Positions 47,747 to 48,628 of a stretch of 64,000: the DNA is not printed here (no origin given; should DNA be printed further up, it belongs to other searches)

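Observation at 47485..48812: XrtF-type exosortase with its partner protein and a translationally coupled candidate substrate carrying a VPIDGG-TM-KVRKSKK tail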

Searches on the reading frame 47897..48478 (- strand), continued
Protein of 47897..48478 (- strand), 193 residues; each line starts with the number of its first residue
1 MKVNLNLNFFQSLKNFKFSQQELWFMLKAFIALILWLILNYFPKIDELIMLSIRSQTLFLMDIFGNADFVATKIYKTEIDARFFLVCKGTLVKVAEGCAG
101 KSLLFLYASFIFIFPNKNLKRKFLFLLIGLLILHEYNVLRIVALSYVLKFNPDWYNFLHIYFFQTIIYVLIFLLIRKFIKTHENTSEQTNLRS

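Call 43: find_related_loci(query=A5, collection=genome_contigs, flank=6000)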
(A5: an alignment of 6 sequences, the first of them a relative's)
Query A5 (178 aa) in genome_contigs; peptide patterns used: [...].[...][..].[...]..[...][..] (x = any residue, [..] = any of these).
600 stretches matched a pattern (row limit reached: there are more); 551 encode a relative of the query (tblastn E <= 1e-3); the best 80 are kept; 80 distinct loci.
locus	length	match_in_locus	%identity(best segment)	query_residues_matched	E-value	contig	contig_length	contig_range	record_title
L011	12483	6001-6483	50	7-167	6e-54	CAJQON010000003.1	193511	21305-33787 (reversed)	MAG: uncultured Flavobacteriales bacterium isolate 10_20180522_Bin_METABAT_44_1 genome assembly, contig: c_000007459668,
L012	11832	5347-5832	48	6-167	3e-52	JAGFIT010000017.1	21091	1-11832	MAG: Vicingus serpentipes isolate mag.4 k127_745307, whole genome shotgun sequence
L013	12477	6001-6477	45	7-165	1e-49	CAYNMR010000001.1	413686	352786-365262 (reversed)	MAG TPA_asm: uncultured Vicingus sp. isolate binchicken_co179_110 genome assembly, contig: NODE_69_length_413686_cov_8.4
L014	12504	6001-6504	45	2-165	2e-49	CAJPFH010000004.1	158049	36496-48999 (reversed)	Flavobacteriales bacterium genome assembly, contig: FLAV_4, whole genome shotgun sequence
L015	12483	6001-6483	47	7-167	1e-46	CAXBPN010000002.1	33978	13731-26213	MAG TPA_asm: uncultured Flavobacteriales bacterium isolate ERR2762188_binner13_Refined_26 genome assembly, contig: ERZ34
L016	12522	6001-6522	44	6-178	4e-44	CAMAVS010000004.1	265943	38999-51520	MAG: Chitinophaga pinensis isolate ME-08apr19-307 genome assembly, contig: ME-08apr19-C32, whole genome shotgun sequence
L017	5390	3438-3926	45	7-169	3e-42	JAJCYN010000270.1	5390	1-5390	MAG: Flavobacteriales bacterium isolate OFTM231 OFTM231_269, whole genome shotgun sequence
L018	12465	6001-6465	47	14-167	5e-42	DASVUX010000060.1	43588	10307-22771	MAG TPA_asm: Bacteroidia bacterium isolate SMAG_U3328 k141_479886, whole genome shotgun sequence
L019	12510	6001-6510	41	1-171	8e-40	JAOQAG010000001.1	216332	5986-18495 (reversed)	MAG: Bacteroidetes bacterium isolate RYN_276 scaffold_1234411, whole genome shotgun sequence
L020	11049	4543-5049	43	2-169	6e-39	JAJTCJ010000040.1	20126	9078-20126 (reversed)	MAG: Bacteroidetes bacterium isolate C_No_T20_B_bin.80 scaffold_1764, whole genome shotgun sequence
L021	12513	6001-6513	43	1-167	1e-38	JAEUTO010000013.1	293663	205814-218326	MAG: Bacteroidia bacterium isolate new MAG-331 k141_4238830, whole genome shotgun sequence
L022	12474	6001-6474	41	7-164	1e-38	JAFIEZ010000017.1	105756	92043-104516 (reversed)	MAG: Bacteroidetes bacterium isolate coassembly_bin.10 k141_112699, whole genome shotgun sequence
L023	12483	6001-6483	40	6-169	4e-38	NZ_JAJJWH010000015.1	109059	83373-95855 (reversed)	Pontibacter harenae strain XAAS-A31 Scaffold16, whole genome shotgun sequence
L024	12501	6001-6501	38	1-167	2e-37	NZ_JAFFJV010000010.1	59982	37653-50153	Rufibacter psychrotolerans strain SYSU D00308 Scaffold5_2, whole genome shotgun sequence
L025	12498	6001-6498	43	7-167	1e-37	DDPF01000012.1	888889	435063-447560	MAG TPA_asm: Bacteroidetes bacterium UBA2475 UBA2475_contig_31, whole genome shotgun sequence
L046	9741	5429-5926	40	7-167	6e-35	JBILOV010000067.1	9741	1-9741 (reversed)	MAG: Bacteroidia bacterium isolate ME2017-12-01_3300044633_group7_bin109 Rohwer_bin427_scaffold_6537_c1, whole genome sh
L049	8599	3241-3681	42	25-170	2e-34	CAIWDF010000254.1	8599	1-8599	MAG: uncultured Bacteroidetes bacterium isolate Day2-2_bin-746 genome assembly, contig: bin-746:254/312, whole genome sh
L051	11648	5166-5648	42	8-167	4e-39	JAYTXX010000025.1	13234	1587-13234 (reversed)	MAG: Bacteroidota bacterium isolate GFS_6009 GFS_6009_24, whole genome shotgun sequence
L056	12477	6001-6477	39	11-169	1e-33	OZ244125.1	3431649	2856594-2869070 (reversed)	MAG: Balneola sp. isolate e96deac7-8453-4d32-8f01-8d8ded761fbe genome assembly, chromosome: 1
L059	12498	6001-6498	39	6-167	3e-33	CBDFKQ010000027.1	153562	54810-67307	MAG: Spirosomataceae bacterium isolate 93128bb4-1fae-4ba8-b2d1-252934af7580 genome assembly, contig: contig_27, whole ge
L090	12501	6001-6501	36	1-167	2e-31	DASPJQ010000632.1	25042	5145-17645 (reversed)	MAG TPA_asm: Flavobacteriales bacterium isolate SMAG_U12014 k141_1443061, whole genome shotgun sequence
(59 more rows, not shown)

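Call 47: search_protein_families(library=ncbifam, proteins=[L021:5769-5987:+, L021:6001-6537:+, L021:6534-7004:+, L019:2818-5697:+, L019:5749-5973:+, L019:6001-6528:+, L023:5590-5940:+, L023:5941-6516:+, L023:6491-7027:+, L056:5983-6492:+], max_evalue=0.001)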
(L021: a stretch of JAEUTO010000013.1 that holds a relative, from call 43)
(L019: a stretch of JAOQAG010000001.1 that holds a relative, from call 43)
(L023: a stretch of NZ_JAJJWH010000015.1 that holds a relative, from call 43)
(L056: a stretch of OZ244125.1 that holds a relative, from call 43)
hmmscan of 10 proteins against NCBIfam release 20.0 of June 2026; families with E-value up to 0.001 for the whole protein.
L021:5769-5987:+ (72 aa): 1 family
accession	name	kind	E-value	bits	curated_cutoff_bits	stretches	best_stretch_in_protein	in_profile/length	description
NF046080.1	PID_CTERM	domain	1.3e-11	44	26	1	40-62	1-23/25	PID-CTERM protein-sorting domain-containing protein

L021:6001-6537:+ (178 aa): 9 families
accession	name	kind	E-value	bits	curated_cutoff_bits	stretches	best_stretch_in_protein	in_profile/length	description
NF046081.1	exosort_XrtX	exception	6.1e-51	172.6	170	1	8-175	2-167/168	exosortase X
TIGR04128.1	exoso_Fjoh_1448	exception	3.8e-24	85.8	90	1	6-171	4-173/174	exosortase family protein XrtF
TIGR04177.1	exosort_XrtH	exception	1.4e-15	57.6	86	1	80-170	65-155/158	exosortase H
TIGR04178.1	exo_archaeo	signature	5.7e-14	52.2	23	1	83-168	3-95/97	exosortase/archaeosortase family protein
NF046083.1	exosort_XrtY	exception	8.9e-12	45.2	160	1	28-167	35-168/168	exosortase Y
TIGR04300.1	exosort_XrtM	exception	1e-06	29.2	125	1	85-167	59-144/150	exosortase family protein XrtM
TIGR04144.1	archaeo_VPXXXP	exception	2.2e-05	24.5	150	1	19-170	4-153/156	archaeosortase B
TIGR04162.1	exo_VPEID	exception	0.00075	18.6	150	1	60-169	185-301/516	exosortase E/protease, VPEID-CTERM system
TIGR04175.1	archaeo_artD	exception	0.00078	19.5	125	0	21-168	5-140/150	archaeosortase D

L021:6534-7004:+ (156 aa): 1 family
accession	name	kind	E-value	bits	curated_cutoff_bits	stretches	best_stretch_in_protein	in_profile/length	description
NF046082.1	assoc_w_XrtX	equivalog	1.9e-05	24.5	75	1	7-145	8-142/147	XrtX-associated membrane protein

L019:2818-5697:+ (959 aa): 1 family
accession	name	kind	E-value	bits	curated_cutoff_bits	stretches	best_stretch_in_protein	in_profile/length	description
TIGR04183.1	Por_Secre_tail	domain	8.5e-10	38.5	23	1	887-958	5-71/72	T9SS type A sorting domain-containing protein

L019:5749-5973:+ (74 aa): 1 family
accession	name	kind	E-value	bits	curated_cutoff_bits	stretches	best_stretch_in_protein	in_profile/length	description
NF046080.1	PID_CTERM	domain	1.3e-08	34.5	26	1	44-67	1-24/25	PID-CTERM protein-sorting domain-containing protein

L019:6001-6528:+ (175 aa): 9 families
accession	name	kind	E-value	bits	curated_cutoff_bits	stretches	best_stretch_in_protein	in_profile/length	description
NF046081.1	exosort_XrtX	exception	5.1e-56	189.2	170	1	7-169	2-166/168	exosortase X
TIGR04128.1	exoso_Fjoh_1448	exception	1e-21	77.9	90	1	7-165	6-172/174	exosortase family protein XrtF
NF046083.1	exosort_XrtY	exception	6e-20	71.8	160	1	40-162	48-168/168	exosortase Y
TIGR04178.1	exo_archaeo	signature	1.6e-14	53.9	23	1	78-162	3-94/97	exosortase/archaeosortase family protein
TIGR04177.1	exosort_XrtH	exception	2e-14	53.9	86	1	11-166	2-156/158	exosortase H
TIGR04144.1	archaeo_VPXXXP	exception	5.3e-08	33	150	1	11-163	3-151/156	archaeosortase B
TIGR04300.1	exosort_XrtM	exception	1.4e-06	28.8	125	1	75-163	54-145/150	exosortase family protein XrtM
TIGR04124.1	archaeo_artE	exception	5.2e-05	23.3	95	1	38-162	27-148/153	archaeosortase family protein ArtE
TIGR03110.1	exosort_Gpos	exception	0.00017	21.5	102.75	1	72-166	84-179/187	exosortase family protein XrtG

L023:5590-5940:+ (116 aa): 1 family
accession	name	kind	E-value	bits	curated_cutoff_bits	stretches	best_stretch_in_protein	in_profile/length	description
NF046080.1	PID_CTERM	domain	2.6e-12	46.3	26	1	81-104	1-24/25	PID-CTERM protein-sorting domain-containing protein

L023:5941-6516:+ (191 aa): 13 families
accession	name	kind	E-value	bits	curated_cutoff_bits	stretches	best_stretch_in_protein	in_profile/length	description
NF046081.1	exosort_XrtX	exception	2.4e-60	203.3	170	1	24-183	2-167/168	exosortase X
TIGR04128.1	exoso_Fjoh_1448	exception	2e-22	80.2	90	1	20-179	2-173/174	exosortase family protein XrtF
NF046083.1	exosort_XrtY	exception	2.6e-19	69.7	160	1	50-175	44-168/168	exosortase Y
TIGR04177.1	exosort_XrtH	exception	8.5e-14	51.8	86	1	54-179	30-156/158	exosortase H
TIGR04178.1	exo_archaeo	signature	1.6e-13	50.7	23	1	89-176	1-95/97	exosortase/archaeosortase family protein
TIGR04175.1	archaeo_artD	exception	1.6e-12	47.6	125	1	41-176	13-140/150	archaeosortase D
TIGR04144.1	archaeo_VPXXXP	exception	2.3e-10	40.6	150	1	52-178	26-153/156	archaeosortase B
TIGR04125.1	exosort_PGF_TRM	exception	4.4e-08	32.9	75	1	48-142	98-197/271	archaeosortase A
TIGR04124.1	archaeo_artE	exception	1.5e-07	31.6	95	1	42-176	17-149/153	archaeosortase family protein ArtE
NF012182.0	exosortase_XrtQ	exception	9.6e-07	28.5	270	1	57-154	135-235/256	exosortase Q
TIGR03762.1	archaeo_artC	exception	1.2e-06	28.6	100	1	17-175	108-271/274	archaeosortase C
TIGR03110.1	exosort_Gpos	exception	4.7e-06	26.6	102.75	1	28-173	26-176/187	exosortase family protein XrtG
TIGR04300.1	exosort_XrtM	exception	9.1e-05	22.9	125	1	86-177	52-146/150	exosortase family protein XrtM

L023:6491-7027:+ (178 aa): 1 family
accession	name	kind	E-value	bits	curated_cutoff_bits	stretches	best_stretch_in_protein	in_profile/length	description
NF046082.1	assoc_w_XrtX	equivalog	1.5e-39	135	75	1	16-161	2-146/147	XrtX-associated membrane protein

L056:5983-6492:+ (169 aa): 14 families
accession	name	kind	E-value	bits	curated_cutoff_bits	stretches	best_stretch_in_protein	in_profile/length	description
NF046081.1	exosort_XrtX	exception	1.6e-58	197.4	170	1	5-164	2-164/168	exosortase X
TIGR04128.1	exoso_Fjoh_1448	exception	7.1e-20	71.9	90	1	5-161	6-171/174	exosortase family protein XrtF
TIGR04178.1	exo_archaeo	signature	9.3e-19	67.5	23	1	73-158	1-93/97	exosortase/archaeosortase family protein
TIGR04177.1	exosort_XrtH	exception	4.8e-18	65.7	86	1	42-163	34-156/158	exosortase H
NF046083.1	exosort_XrtY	exception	6e-14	52.3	160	1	42-159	52-168/168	exosortase Y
TIGR04300.1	exosort_XrtM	exception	2.4e-11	44.3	125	1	30-161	11-142/150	exosortase family protein XrtM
TIGR04175.1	archaeo_artD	exception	1.4e-09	38.1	125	1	11-160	6-140/150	archaeosortase D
TIGR04124.1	archaeo_artE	exception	2.9e-09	37.1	95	1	61-159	51-148/153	archaeosortase family protein ArtE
TIGR04144.1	archaeo_VPXXXP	exception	7.3e-08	32.5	150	1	12-160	2-151/156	archaeosortase B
TIGR04125.1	exosort_PGF_TRM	exception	2.1e-07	30.7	75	1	43-141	119-207/271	archaeosortase A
NF033464.1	cyanoexo_CrtC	exception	1.2e-06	28.3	225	1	47-158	156-271/278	cyanoexosortase C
NF033505.2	paceosortase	exception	9.5e-06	25.8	80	1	67-160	52-146/167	pacearchaeosortase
TIGR03110.1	exosort_Gpos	exception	0.00018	21.4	102.75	1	8-154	25-171/187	exosortase family protein XrtG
NF045528.1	heimosortase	equivalog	0.0007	19.6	130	1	73-129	86-142/199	heimdallarchaeosortase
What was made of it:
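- On XrtX (NF046081): Canonical loci score 172-203 bits (call 47).
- L019 has a T9SS-CTD protein, then PID_CTERM, then XrtX (call 47). The tail and gene order match the XrtX system (call 47). The same arrangement is seen with above-threshold PID_CTERM proteins next to XrtX (call 47).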

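Call 51: find_related_loci(query=A1, collection=metagenome_contigs, flank=5000)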
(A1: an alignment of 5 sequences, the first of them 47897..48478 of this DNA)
Query A1 (193 aa) in metagenome_contigs; peptide patterns used: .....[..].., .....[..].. (x = any residue, [..] = any of these).
128 stretches matched a pattern; 7 encode a relative of the query (tblastn E <= 1e-3); 7 distinct loci.
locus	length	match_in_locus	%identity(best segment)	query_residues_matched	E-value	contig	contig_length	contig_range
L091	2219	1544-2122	94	1-193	1e-124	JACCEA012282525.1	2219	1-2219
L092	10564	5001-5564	53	3-190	1e-67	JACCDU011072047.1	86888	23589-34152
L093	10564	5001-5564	53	3-190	3e-67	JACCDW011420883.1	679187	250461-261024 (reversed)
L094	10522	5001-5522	53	15-188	2e-54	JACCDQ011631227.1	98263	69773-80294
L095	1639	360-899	53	3-182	1e-55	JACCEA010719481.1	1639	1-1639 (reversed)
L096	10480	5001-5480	55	9-165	3e-52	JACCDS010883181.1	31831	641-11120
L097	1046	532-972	57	3-149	7e-41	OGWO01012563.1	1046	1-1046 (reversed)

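Call 57: search_protein_families(library=pfam, proteins=[L016:2675-5545:+, L018:3286-5670:+, L024:1342-4632:+, L049:400-2871:+, L059:2150-5770:+, L090:3337-5721:+, L051:2445-4856:+, L021:3307-5685:-, L046:2703-5066:-], max_evalue=0.001)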
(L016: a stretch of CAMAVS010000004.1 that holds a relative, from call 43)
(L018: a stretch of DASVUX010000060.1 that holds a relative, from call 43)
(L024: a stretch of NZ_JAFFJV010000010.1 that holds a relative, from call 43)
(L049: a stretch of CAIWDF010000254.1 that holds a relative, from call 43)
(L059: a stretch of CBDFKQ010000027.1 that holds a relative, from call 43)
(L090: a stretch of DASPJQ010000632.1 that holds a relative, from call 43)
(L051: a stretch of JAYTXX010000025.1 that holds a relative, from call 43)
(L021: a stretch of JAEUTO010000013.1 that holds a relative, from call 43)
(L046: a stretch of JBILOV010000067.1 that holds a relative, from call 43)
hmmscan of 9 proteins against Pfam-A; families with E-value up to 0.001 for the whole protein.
L016:2675-5545:+ (956 aa): 0 families

L018:3286-5670:+ (794 aa): 1 family
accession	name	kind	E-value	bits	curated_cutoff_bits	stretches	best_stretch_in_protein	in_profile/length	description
PF18962.6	Por_Secre_tail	-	2.1e-05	25.2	27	1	722-791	5-73/75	Secretion system C-terminal sorting domain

L024:1342-4632:+ (1096 aa): 3 families
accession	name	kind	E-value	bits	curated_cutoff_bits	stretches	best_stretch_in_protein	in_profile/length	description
PF17164.10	DUF5122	-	3.2e-25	88.5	27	2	162-193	5-36/36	Domain of unknown function (DUF5122) beta-propeller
PF18962.6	Por_Secre_tail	-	5.6e-12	46.2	27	1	1017-1094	1-74/75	Secretion system C-terminal sorting domain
PF12768.13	Rax2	-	0.00033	20.6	28.8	0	145-258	20-129/254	Rax2 C-terminal beta propeller domain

L049:400-2871:+ (823 aa): 1 family
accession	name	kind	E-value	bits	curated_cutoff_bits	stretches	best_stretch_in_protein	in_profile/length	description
PF18962.6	Por_Secre_tail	-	1.1e-07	32.4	27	1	758-821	12-74/75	Secretion system C-terminal sorting domain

L059:2150-5770:+ (1206 aa): 1 family
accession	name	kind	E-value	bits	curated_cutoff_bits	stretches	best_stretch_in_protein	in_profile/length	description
PF18962.6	Por_Secre_tail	-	6.8e-09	36.3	27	1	1129-1204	1-74/75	Secretion system C-terminal sorting domain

L090:3337-5721:+ (794 aa): 1 family
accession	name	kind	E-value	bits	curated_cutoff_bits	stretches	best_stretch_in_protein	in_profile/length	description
PF18962.6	Por_Secre_tail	-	6.3e-05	23.6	27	1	735-792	17-73/75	Secretion system C-terminal sorting domain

L051:2445-4856:+ (803 aa): 1 family
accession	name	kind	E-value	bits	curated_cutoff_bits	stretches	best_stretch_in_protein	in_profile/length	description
PF18962.6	Por_Secre_tail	-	4.4e-07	30.5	27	1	736-801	10-74/75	Secretion system C-terminal sorting domain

L021:3307-5685:- (792 aa): 7 families
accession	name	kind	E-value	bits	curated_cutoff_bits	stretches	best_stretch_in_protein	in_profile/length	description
PF13614.12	AAA_31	-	4.4e-09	37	27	1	598-732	12-151/177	AAA domain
PF02706.20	Wzz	-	3.2e-07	31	25.5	1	18-109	4-91/91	Chain length determinant protein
PF13807.11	GNVR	-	5e-07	30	27.7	1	445-522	3-81/82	G-rich domain on putative tyrosine kinase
PF01656.29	CbiA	-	2.6e-06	27.8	25.4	1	592-683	3-54/125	CobQ/CobB/MinD/ParA nucleotide binding domain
PF10609.15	ParA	-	1.4e-05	25.1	27.1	1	589-730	5-143/246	NUBPL iron-transfer P-loop NTPase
PF00448.28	SRP54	-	0.0005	20.2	22.7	0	597-628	10-41/196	SRP54-type protein, GTPase domain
PF02374.21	ArsA_ATPase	-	0.00069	19.4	24.3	0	685-731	114-155/305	Anion-transporting ATPase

L046:2703-5066:- (787 aa): 5 families
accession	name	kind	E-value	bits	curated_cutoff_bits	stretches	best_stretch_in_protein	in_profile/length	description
PF13614.12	AAA_31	-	3.1e-12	47.2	27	1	590-732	2-150/177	AAA domain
PF13807.11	GNVR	-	6.4e-09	36.1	27.7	1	447-524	3-81/82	G-rich domain on putative tyrosine kinase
PF10609.15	ParA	-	6.4e-08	32.7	27.1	1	589-709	3-122/246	NUBPL iron-transfer P-loop NTPase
PF01656.29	CbiA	-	9.6e-08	32.5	25.4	1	592-765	1-87/125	CobQ/CobB/MinD/ParA nucleotide binding domain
PF02706.20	Wzz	-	0.00012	22.7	25.5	1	20-111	4-91/91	Chain length determinant protein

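Call 60: search_solved_structures(query=A3, max_evalue=1)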
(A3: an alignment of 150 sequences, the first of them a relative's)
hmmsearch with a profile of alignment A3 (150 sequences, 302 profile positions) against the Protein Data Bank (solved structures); distinct sequences matched with E-value up to 1: 5.
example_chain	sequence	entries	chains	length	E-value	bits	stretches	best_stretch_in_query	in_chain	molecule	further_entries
8h0q_R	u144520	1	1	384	0.014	18.3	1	41-157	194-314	Gastrin-releasing peptide receptor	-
9jf4_A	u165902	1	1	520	0.014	18.3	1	56-155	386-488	Neuromedin-B receptor,de novo design protein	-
7w41_A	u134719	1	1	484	0.018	18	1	80-157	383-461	Gastrin-releasing peptide receptor,GlgA glycogen synthase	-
7w5z_6A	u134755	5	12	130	0.02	17.9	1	95-133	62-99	Transmembrane protein, putative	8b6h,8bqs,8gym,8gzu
7w3z_A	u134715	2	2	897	0.073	16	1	52-157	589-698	Maltodextrin-binding protein,Gastrin-releasing peptide receptor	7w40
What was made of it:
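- Tried and rejected: No solved exosortase structure was found by sequence (call 60).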

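Call 81: predict_structure(alignment_id=A1)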
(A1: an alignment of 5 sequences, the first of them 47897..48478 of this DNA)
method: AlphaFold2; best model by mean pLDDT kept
length: 193 residues; sequences in the alignment: 5
mean_pLDDT: 45.3   pTM: 0.31
mean pLDDT of the five models: 45.3, 44.6, 44.4, 43.1, 40.5
residues with pLDDT >= 90: 0; 70-90: 0; 50-70: 46; < 50: 147
segments of 3 or more residues with pLDDT < 50: 1-18, 35-106, 108-115, 147-163, 175-193
pLDDT, mean of each block of 10 residues (from residue 1): 36 46 50 48 43 48 43 41 43 36 43 50 53 53 50 45 49 46 41 32
secondary structure, 60 per line:
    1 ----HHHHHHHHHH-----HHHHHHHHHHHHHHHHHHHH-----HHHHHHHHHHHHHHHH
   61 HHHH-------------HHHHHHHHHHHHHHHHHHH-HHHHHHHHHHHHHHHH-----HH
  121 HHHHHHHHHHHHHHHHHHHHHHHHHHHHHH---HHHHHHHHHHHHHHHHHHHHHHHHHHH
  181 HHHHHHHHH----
elements in order: H5-14 H20-39 H45-64 H78-96 H98-113 H119-150 H154-189
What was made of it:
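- Tried and rejected: The AlphaFold model had pLDDT 45 and was discarded (call 81).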
